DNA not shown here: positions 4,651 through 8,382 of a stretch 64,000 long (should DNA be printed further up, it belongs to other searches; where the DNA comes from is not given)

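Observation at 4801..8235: Single 1144-aa polypeptide fusing a GH-like barrel, a NodB-type deacetylase and a processive GT2 synthase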

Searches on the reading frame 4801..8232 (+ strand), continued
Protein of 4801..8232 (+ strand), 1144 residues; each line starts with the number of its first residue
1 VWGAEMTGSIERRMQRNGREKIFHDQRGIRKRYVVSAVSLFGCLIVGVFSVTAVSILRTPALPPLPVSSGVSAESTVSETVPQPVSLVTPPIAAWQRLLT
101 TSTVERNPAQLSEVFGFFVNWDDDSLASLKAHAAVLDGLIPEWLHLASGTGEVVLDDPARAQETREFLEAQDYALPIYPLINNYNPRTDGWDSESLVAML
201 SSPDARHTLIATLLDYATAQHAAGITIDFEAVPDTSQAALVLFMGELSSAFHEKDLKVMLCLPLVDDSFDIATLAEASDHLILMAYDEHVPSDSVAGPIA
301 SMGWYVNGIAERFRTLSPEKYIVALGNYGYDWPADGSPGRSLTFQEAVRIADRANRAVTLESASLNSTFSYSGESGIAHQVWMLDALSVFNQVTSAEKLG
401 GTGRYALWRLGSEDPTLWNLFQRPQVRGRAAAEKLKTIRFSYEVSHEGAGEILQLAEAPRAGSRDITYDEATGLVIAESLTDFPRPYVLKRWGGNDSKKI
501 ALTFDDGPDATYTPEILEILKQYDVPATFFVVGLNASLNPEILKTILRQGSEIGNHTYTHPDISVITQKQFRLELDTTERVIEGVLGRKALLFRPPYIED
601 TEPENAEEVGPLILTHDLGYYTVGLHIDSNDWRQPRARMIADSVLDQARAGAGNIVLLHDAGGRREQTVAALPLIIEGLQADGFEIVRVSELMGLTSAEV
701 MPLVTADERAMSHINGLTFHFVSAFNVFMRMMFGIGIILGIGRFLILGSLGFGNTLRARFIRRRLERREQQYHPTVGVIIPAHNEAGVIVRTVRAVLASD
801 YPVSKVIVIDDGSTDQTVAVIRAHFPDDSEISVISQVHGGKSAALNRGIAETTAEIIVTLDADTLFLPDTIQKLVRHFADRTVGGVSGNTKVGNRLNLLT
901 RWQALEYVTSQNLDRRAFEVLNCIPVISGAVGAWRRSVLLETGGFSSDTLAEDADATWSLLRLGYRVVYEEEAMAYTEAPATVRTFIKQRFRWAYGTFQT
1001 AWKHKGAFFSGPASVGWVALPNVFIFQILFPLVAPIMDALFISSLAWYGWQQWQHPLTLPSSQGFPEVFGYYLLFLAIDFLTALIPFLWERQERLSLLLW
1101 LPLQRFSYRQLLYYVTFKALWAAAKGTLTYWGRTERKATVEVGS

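Call 35: get_annotated_region(hit=H33, flank=5000)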
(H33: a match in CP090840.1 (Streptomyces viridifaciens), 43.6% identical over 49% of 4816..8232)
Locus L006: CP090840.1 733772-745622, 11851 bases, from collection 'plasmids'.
description: Streptomyces viridifaciens strain DSM 40239 plasmid pKVP1, complete sequence
organism: Streptomyces viridifaciens (NCBI taxid 48665)
taxonomy: Bacteria; Actinomycetota; Actinomycetes; Kitasatosporales; Streptomycetaceae; Streptomyces; Streptomyces viridifaciens
host: -; source: Whole organism; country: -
typing (MOB-suite, as given by PLSDB): mobilizable; relaxase MOBP
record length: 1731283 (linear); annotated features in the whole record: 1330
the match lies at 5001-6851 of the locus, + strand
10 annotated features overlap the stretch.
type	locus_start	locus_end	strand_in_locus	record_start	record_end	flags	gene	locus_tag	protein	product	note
CDS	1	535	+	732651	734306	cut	-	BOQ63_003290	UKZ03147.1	molybdopterin-dependent oxidoreductase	-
CDS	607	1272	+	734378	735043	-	-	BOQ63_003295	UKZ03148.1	fasciclin domain-containing protein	-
CDS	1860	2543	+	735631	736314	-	-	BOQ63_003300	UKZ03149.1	GNAT family N-acetyltransferase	-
CDS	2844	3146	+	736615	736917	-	-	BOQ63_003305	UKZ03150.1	hypothetical protein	-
CDS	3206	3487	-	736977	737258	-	-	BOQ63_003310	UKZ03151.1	hypothetical protein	-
CDS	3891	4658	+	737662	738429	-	-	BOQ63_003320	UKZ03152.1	hypothetical protein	-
CDS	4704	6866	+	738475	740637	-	-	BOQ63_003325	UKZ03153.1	bifunctional polysaccharide deacetylase/glycosyltransferase family 2 protein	-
CDS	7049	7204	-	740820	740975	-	-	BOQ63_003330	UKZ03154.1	hypothetical protein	-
CDS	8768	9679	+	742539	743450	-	-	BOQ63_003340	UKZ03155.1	ribosome-inactivating family protein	-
CDS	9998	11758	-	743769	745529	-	-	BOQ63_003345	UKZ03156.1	ABC transporter ATP-binding protein/permease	-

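Call 36: get_annotated_region(hit=H11, flank=6000)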
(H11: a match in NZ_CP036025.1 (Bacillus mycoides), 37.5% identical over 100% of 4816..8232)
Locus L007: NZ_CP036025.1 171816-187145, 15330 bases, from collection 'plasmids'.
description: Bacillus mycoides strain BPN52/2 plasmid p479
organism: Bacillus mycoides (NCBI taxid 1405)
taxonomy: Bacteria; Bacillota; Bacilli; Bacillales; Bacillaceae; Bacillus; Bacillus mycoides
host: -; source: cell culture,soil; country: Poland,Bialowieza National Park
typing (MOB-suite, as given by PLSDB): conjugative; replicon rep_cluster_125; relaxase MOBP; mating-pair formation MPF_T
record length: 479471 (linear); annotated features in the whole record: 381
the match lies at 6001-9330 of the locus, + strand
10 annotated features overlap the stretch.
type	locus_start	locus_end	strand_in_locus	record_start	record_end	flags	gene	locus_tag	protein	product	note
CDS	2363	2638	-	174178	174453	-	-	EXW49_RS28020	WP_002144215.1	hypothetical protein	-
CDS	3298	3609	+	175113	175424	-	-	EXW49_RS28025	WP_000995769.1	metalloregulator ArsR/SmtB family transcription factor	GO:0006355 - regulation of DNA-templated transcription [Evidence IEA]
CDS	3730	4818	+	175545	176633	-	-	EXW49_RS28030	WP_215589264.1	saccharopine dehydrogenase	-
CDS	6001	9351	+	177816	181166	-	-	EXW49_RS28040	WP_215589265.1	glycosyltransferase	-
CDS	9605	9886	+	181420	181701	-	-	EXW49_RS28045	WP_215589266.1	metalloregulator ArsR/SmtB family transcription factor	GO:0006355 - regulation of DNA-templated transcription [Evidence IEA]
CDS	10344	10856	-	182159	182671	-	-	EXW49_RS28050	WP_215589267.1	DUF6609 family protein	-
CDS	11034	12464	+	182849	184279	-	-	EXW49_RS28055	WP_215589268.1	IS4 family transposase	-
CDS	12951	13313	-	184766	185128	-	-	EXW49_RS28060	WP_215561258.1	winged helix-turn-helix transcriptional regulator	-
CDS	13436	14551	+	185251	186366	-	-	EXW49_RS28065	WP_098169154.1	S-(hydroxymethyl)glutathione dehydrogenase/class III alcohol dehydrogenase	-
CDS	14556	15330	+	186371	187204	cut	fghA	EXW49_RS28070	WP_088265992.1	S-formylglutathione hydrolase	GO:0046292 - formaldehyde metabolic process [Evidence IEA]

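Call 41: get_annotated_region(hit=H1, flank=6000)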
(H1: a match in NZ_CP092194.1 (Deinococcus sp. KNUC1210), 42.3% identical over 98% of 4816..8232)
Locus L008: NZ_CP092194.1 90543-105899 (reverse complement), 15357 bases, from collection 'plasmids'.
description: Deinococcus sp. KNUC1210 plasmid unnamed7, complete sequence
organism: Deinococcus sp. KNUC1210 (NCBI taxid 2917691)
taxonomy: Bacteria; Deinococcota; Deinococci; Deinococcales; Deinococcaceae; Deinococcus; Deinococcus sp. KNUC1210
host: -; source: Setaria viridis,cell culture,rhizospheric soil; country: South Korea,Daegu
typing (MOB-suite, as given by PLSDB): non-mobilizable
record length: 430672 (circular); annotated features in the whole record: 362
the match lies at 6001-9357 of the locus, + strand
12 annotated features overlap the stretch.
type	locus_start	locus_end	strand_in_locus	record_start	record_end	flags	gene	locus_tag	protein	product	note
CDS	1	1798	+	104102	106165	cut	-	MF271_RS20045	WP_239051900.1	hypothetical protein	-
CDS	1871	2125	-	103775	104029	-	-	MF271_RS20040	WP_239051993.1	recombinase family protein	GO:0006310 - DNA recombination [Evidence IEA]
CDS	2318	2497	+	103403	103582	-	-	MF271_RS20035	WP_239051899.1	hypothetical protein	-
CDS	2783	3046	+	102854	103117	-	-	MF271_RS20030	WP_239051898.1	hypothetical protein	-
CDS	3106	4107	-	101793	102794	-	-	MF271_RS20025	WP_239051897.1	IS630 family transposase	-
CDS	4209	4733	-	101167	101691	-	-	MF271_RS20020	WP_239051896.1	DinB family protein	-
CDS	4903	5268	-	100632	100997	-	-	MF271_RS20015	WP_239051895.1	hypothetical protein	-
CDS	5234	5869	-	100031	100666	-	-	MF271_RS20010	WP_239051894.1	adenylyltransferase/cytidyltransferase family protein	-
CDS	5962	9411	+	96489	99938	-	-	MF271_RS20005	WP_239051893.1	glycosyltransferase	-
CDS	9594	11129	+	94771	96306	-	-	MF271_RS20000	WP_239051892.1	sensor domain-containing diguanylate cyclase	-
CDS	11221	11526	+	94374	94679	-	-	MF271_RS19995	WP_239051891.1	hypothetical protein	-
CDS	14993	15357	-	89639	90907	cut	-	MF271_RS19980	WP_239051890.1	SDR family NAD(P)-dependent oxidoreductase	-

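Call 42: get_annotated_region(hit=H2, flank=6000)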
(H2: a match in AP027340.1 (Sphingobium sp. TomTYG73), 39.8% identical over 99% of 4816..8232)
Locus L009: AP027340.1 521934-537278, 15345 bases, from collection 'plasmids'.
description: Sphingobium sp. TomTYG73 plasmid pTomTYG73a DNA, complete genome
organism: Sphingobium sp. TomTYG73 (NCBI taxid 3028891)
taxonomy: Bacteria; Pseudomonadota; Alphaproteobacteria; Sphingomonadales; Sphingomonadaceae; Sphingobium; Sphingobium sp. TomTYG73
host: -; source: -; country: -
typing (MOB-suite, as given by PLSDB): non-mobilizable
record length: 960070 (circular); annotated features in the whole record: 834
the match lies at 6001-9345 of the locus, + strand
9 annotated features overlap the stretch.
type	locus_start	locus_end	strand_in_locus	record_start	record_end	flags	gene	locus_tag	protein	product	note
CDS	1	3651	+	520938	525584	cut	-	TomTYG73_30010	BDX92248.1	glutamate synthase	-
CDS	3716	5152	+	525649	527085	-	-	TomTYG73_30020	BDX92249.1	glutamate synthase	-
CDS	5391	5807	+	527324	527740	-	-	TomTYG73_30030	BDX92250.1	hypothetical protein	-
CDS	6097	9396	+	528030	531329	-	-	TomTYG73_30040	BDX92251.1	glycosyl transferase family 2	-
CDS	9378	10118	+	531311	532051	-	-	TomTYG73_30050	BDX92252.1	hypothetical protein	-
CDS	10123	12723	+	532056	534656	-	-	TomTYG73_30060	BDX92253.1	hypothetical protein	-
CDS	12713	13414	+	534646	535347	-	-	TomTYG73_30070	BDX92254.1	DNA-binding response regulator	-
CDS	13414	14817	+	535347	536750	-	-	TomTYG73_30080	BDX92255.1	two-component sensor histidine kinase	-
CDS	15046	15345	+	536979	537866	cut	-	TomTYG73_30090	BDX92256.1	hypothetical protein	-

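Call 45: find_related_loci(query=A1, collection=genome_contigs, flank=8000)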
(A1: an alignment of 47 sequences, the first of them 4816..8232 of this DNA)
Query A1 (1139 aa) in genome_contigs; peptide patterns used: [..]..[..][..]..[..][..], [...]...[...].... (x = any residue, [..] = any of these).
600 stretches matched a pattern (row limit reached: there are more); 581 encode a relative of the query (tblastn E <= 1e-3); the best 80 are kept; 80 distinct loci.
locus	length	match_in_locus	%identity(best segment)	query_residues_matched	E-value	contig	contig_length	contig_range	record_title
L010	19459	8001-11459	49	9-1135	0e+0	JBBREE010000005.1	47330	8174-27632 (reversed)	MAG: Candidatus Moraniibacteriota bacterium isolate Co_metawrap_2488 Cmw_2488_k141_9690477_length_47330_cov_10.9992, who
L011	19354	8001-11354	47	17-1139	0e+0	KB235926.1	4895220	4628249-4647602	cyanobacterium PCC 7702 genomic scaffold Chl7702DRAFT_scaffold_0.1, whole genome shotgun sequence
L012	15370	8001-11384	47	14-1137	0e+0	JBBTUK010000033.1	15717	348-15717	MAG: Patescibacteria group bacterium isolate H41-bin156_1 H41_bin156_1_000000000033, whole genome shotgun sequence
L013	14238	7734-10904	47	62-1136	0e+0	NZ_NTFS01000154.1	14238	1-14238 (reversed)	Brunnivagina elsteri CCALA 953 scaffold154, whole genome shotgun sequence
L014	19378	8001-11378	46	9-1135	0e+0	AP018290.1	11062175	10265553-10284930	Calothrix sp. NIES-4105 DNA, nearly complete genome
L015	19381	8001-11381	47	17-1136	0e+0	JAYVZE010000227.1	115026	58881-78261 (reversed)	MAG: Blastocatellia bacterium isolate GL88_UP_metabat_53 GL88_UP_metabat_53_226, whole genome shotgun sequence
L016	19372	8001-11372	46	9-1135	0e+0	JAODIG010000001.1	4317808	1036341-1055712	MAG: Chroococcopsis gigantea SAG 12.99 S2C1, whole genome shotgun sequence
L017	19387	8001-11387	47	9-1139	0e+0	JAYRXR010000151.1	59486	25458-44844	MAG: Actinomycetota bacterium isolate EBPR_ori4bin.3 k141_178546, whole genome shotgun sequence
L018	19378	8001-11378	47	17-1136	0e+0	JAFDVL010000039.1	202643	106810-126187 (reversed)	MAG: Acidobacteria bacterium isolate SZAS-15 ACID-KAN-5__39__length-202643, whole genome shotgun sequence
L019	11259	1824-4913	48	102-1137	0e+0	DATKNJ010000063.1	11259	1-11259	MAG TPA_asm: Anaerolineales bacterium isolate SMAG_U14734 k141_51124, whole genome shotgun sequence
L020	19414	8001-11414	45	6-1135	0e+0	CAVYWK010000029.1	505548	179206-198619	MAG: uncultured Acidobacteriota bacterium isolate MFD01299.bin.2.92 genome assembly, contig: contig_64422, whole genome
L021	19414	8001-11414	46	4-1138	0e+0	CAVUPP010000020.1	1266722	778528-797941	MAG: Vicinamibacteria bacterium isolate MFD03975.bin.1.47 genome assembly, contig: contig_6807, whole genome shotgun seq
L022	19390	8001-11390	46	17-1136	0e+0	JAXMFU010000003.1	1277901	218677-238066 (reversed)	MAG: Candidatus Competibacteraceae bacterium isolate STL-PRO95 C1.169.fa-3, whole genome shotgun sequence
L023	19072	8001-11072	48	103-1136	0e+0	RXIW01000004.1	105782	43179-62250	MAG: Candidatus Competibacteraceae bacterium isolate CPB_M38 c_000000000004, whole genome shotgun sequence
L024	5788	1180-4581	44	8-1135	0e+0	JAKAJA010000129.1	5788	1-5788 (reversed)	MAG: Acidobacteria bacterium isolate WY3.bin59 NODE_28261_length_5788_cov_1.252782, whole genome shotgun sequence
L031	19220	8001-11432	44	9-1139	0e+0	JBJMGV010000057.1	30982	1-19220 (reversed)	MAG: Blastocatellia bacterium isolate H3_16_all_fractions_metab_conc_90_60_0 k255_4219516, whole genome shotgun sequence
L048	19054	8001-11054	44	110-1139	0e+0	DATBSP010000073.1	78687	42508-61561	MAG TPA_asm: Hyphomicrobium sp. isolate SMAG_U4160 k141_88222, whole genome shotgun sequence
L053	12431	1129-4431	43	22-1139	0e+0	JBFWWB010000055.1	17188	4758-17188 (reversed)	MAG: Hyphomonadaceae bacterium isolate CA_2019_TPBS_107 NODE_14495_length_17188_cov_4.604771_TPBS, whole genome shotgun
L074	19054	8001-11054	43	110-1139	0e+0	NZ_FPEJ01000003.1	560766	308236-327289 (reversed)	Hyphomicrobium sp. NDB2Meth4, whole genome shotgun sequence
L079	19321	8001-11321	41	15-1126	0e+0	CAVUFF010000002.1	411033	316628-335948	MAG: uncultured Acidobacteriota bacterium isolate MFD04944.bin.3.170 genome assembly, contig: contig_25613, whole genome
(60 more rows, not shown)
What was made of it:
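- Checked: The 80 best GTDB loci, of 581 confirmed, match the query from residue 4-111 through to about residue 1126-1139 (call 45).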

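Call 50: search_protein_families(library=pfam, proteins=[L009:9378-10115:+, L009:10123-12720:+, L009:5391-5804:+], max_evalue=0.01)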
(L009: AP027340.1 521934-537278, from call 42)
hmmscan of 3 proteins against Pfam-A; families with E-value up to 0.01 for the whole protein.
L009:9378-10115:+ (246 aa): 1 family
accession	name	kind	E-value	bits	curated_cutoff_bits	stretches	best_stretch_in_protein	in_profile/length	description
PF06057.17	VirJ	-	8.4e-25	88.2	22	1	51-237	3-189/191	Bacterial virulence protein (VirJ)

L009:10123-12720:+ (866 aa): 2 families
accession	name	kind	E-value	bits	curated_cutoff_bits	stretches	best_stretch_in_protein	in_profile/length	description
PF09924.15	LPG_synthase_C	-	9.6e-91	304.4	27.5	1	541-826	10-297/298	Phosphatidylglycerol lysyltransferase, C-terminal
PF03706.18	LPG_synthase_TM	-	0.00061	19.8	33.4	1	21-299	8-301/302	Lysylphosphatidylglycerol synthase TM region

L009:5391-5804:+ (138 aa): 1 family
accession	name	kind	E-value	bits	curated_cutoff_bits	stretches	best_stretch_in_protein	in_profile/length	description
PF04940.18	BLUF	-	1.3e-20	73.7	25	1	3-94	2-91/92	Sensors of blue-light using FAD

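Call 53: get_annotated_region(hit=H38, flank=1500)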
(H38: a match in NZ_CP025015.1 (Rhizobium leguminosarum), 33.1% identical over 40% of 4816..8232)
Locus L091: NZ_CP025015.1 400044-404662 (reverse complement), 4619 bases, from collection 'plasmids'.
description: Rhizobium leguminosarum strain Norway plasmid pRLN3, complete sequence
organism: Rhizobium leguminosarum (NCBI taxid 384)
taxonomy: Bacteria; Pseudomonadota; Alphaproteobacteria; Hyphomicrobiales; Rhizobiaceae; Rhizobium; Rhizobium leguminosarum
host: -; source: Lotus corniculatus,Bacteria culture; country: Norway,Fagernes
typing (MOB-suite, as given by PLSDB): conjugative; replicon rep_cluster_471; relaxase MOBQ; mating-pair formation MPF_T
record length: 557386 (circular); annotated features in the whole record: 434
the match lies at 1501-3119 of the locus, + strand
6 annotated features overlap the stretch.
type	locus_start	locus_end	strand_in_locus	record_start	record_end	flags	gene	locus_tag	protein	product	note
CDS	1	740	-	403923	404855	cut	-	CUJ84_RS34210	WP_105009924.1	LysR family transcriptional regulator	-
CDS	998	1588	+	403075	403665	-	-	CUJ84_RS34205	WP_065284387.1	NodA family N-acyltransferase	-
CDS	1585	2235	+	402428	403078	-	nodB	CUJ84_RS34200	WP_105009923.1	chitooligosaccharide deacetylase NodB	GO:0009877 - nodulation [Evidence IEA]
CDS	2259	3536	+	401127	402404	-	nodC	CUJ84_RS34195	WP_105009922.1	chitooligosaccharide synthase NodC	GO:0009877 - nodulation [Evidence IEA]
CDS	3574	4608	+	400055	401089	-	nodI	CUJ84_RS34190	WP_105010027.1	nodulation factor ABC transporter ATP-binding protein NodI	-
CDS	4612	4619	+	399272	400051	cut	-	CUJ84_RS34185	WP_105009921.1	ABC transporter permease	-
